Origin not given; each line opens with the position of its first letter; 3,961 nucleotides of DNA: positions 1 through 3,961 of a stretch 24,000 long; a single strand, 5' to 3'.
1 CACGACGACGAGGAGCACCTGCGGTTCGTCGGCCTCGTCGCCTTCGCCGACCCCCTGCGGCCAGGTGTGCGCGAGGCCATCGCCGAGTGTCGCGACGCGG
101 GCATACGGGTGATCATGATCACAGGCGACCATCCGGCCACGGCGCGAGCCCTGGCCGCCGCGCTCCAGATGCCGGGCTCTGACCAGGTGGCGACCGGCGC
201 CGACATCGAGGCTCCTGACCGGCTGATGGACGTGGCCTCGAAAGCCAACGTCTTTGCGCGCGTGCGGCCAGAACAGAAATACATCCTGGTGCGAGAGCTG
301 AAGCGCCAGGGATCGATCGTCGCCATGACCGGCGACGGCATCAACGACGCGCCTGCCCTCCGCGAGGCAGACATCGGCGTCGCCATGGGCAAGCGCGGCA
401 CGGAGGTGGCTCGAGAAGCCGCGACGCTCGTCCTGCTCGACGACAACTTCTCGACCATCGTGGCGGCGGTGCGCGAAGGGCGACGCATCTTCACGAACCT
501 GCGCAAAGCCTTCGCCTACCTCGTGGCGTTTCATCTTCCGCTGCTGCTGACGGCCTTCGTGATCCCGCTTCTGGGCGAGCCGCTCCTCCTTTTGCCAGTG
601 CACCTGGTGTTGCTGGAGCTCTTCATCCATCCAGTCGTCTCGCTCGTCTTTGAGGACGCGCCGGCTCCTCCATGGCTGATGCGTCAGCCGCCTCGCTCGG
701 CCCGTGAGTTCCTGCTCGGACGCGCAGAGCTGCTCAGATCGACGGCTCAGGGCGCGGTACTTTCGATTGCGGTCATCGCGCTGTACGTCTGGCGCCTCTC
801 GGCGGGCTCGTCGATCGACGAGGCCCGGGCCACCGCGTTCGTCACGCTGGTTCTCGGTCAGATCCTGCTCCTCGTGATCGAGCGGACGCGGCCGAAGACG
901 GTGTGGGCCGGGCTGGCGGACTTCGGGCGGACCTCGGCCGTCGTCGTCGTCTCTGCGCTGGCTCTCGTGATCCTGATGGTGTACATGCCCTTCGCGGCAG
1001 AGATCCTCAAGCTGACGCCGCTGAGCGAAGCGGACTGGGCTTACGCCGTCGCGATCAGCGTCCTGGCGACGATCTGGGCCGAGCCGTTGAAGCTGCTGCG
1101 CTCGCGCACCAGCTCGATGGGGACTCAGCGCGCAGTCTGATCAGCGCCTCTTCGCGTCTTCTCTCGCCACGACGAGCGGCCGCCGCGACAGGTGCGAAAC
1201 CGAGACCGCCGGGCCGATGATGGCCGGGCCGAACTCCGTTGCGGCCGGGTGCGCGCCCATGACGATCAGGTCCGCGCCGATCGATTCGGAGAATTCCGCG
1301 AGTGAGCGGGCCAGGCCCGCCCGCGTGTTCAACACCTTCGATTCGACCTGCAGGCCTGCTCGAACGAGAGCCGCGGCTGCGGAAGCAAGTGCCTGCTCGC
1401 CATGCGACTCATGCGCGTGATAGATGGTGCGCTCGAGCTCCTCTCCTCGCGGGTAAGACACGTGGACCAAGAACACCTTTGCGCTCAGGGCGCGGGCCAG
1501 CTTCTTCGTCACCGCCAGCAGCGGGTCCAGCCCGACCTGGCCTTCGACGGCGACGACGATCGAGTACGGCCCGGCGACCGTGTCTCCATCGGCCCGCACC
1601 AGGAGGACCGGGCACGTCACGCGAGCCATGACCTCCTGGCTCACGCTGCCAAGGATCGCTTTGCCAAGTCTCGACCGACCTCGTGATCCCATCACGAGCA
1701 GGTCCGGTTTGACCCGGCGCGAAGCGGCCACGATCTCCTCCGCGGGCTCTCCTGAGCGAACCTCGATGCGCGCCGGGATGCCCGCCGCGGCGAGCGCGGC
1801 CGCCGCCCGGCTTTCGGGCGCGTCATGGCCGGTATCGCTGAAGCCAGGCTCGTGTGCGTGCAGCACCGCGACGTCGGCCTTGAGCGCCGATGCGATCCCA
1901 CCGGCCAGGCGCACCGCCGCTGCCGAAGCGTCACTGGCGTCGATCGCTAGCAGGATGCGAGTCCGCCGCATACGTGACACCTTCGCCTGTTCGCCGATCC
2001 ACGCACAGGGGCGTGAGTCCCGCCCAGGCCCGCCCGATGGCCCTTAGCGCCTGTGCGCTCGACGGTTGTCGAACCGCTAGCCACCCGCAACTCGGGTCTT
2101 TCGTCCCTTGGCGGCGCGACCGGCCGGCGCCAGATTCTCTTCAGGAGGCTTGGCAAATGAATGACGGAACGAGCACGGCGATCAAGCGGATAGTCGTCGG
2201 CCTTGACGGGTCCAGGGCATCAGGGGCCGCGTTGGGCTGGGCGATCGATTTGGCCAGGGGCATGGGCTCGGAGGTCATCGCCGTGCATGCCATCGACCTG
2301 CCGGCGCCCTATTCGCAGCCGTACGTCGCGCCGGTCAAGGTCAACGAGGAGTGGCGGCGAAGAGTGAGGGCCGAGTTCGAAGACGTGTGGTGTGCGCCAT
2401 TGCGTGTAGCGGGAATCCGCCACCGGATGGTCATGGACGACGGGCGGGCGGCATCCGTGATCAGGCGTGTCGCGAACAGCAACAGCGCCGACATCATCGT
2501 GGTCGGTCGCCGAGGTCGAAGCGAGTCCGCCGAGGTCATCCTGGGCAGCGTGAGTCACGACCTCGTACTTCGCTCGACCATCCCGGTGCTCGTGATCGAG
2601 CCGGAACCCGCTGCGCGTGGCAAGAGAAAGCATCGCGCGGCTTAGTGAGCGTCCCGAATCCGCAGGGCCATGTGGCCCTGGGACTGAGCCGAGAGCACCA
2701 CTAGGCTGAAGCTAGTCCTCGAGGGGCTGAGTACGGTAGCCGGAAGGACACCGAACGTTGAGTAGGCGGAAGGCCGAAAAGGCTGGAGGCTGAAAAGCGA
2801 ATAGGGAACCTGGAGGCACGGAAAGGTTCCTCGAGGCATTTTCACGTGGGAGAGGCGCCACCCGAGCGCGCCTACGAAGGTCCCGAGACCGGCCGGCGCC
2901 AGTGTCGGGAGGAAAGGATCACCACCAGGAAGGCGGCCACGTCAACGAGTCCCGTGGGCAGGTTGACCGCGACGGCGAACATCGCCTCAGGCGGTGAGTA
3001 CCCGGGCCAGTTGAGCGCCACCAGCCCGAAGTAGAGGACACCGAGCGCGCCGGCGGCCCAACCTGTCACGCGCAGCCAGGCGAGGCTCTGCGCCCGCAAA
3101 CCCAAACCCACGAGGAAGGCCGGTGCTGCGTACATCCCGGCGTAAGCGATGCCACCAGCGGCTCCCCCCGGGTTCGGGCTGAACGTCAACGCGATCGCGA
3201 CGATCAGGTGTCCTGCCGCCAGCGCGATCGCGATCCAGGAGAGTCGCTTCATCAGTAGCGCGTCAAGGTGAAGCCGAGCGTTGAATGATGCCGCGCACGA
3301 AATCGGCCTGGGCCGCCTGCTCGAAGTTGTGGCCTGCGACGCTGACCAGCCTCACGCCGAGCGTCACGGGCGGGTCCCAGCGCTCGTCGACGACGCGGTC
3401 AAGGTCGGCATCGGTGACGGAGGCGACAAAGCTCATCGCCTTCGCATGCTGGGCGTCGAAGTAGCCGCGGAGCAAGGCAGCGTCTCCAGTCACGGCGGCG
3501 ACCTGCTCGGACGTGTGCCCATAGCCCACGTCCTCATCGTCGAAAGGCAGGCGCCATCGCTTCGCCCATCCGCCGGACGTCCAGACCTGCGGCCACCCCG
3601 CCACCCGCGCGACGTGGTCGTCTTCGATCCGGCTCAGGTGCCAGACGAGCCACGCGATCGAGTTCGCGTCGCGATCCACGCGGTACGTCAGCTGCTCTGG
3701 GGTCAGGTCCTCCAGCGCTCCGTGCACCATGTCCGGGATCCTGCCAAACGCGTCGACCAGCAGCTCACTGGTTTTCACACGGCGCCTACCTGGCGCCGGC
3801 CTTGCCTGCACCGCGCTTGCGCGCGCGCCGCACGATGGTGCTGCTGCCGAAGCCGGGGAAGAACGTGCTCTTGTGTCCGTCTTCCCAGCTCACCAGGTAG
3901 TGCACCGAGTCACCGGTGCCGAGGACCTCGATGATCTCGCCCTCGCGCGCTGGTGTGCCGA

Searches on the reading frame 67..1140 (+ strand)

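Call 6: search_protein_families(library=pfam, proteins=[window:67-1140:+], max_evalue=0.01)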
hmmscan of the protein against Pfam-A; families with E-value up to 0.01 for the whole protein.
window:67-1140:+ (357 aa): 4 families
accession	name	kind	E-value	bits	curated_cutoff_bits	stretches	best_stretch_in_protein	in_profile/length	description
PF00689.26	Cation_ATPase_C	-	4.8e-28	98.5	27.3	1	172-344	1-175/175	Cation transporting ATPase, C-terminus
PF00702.32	Hydrolase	-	1e-13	52.6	26.4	1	2-102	104-191/191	haloacid dehalogenase-like hydrolase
PF08282.18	Hydrolase_3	-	4.2e-06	27.1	20.9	1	77-129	198-249/255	haloacid dehalogenase-like hydrolase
PF12710.13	HAD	-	5.9e-06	27.3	27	1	1-99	90-189/189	haloacid dehalogenase-like hydrolase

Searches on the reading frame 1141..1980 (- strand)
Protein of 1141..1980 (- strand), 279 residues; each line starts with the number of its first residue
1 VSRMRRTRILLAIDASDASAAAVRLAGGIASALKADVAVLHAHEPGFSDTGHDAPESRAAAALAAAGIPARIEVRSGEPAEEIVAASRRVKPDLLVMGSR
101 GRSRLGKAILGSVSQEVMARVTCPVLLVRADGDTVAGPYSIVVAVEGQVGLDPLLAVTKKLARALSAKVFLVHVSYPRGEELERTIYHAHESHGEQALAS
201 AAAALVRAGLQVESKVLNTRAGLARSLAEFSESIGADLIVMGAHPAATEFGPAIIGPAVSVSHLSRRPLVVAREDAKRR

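Call 6: search_protein_families(library=pfam, proteins=[window:1141-1980:-], max_evalue=0.01)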
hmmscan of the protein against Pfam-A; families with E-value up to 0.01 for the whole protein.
window:1141-1980:- (279 aa): 1 family
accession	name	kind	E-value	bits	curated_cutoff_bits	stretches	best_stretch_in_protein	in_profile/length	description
PF00582.32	Usp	-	1.6e-35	123.2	24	2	7-129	3-141/141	Universal stress protein family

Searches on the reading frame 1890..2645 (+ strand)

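Call 6: search_protein_families(library=pfam, proteins=[window:1890-2645:+], max_evalue=0.01)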
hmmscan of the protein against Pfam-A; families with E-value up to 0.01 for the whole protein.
window:1890-2645:+ (251 aa): 1 family
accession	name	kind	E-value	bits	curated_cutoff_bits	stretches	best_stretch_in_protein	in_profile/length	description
PF00582.32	Usp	-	2e-29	103.4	24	1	98-236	2-140/141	Universal stress protein family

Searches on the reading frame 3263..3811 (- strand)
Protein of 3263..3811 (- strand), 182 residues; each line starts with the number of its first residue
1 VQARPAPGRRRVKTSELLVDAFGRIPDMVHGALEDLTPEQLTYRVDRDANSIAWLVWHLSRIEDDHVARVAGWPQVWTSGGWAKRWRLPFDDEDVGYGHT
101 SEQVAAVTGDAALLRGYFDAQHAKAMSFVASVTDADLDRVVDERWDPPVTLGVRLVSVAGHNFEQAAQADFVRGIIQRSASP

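Call 6: search_protein_families(library=pfam, proteins=[window:3263-3811:-], max_evalue=0.01)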
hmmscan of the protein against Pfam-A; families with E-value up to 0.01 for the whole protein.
window:3263-3811:- (182 aa): 2 families
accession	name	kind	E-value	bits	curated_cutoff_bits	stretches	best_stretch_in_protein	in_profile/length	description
PF12867.12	DinB_2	-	1.8e-15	57.9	24.8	1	24-163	4-122/128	DinB superfamily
PF04978.18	MST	-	1.8e-10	41.9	27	1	27-176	11-147/149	Mycothiol-S-transferase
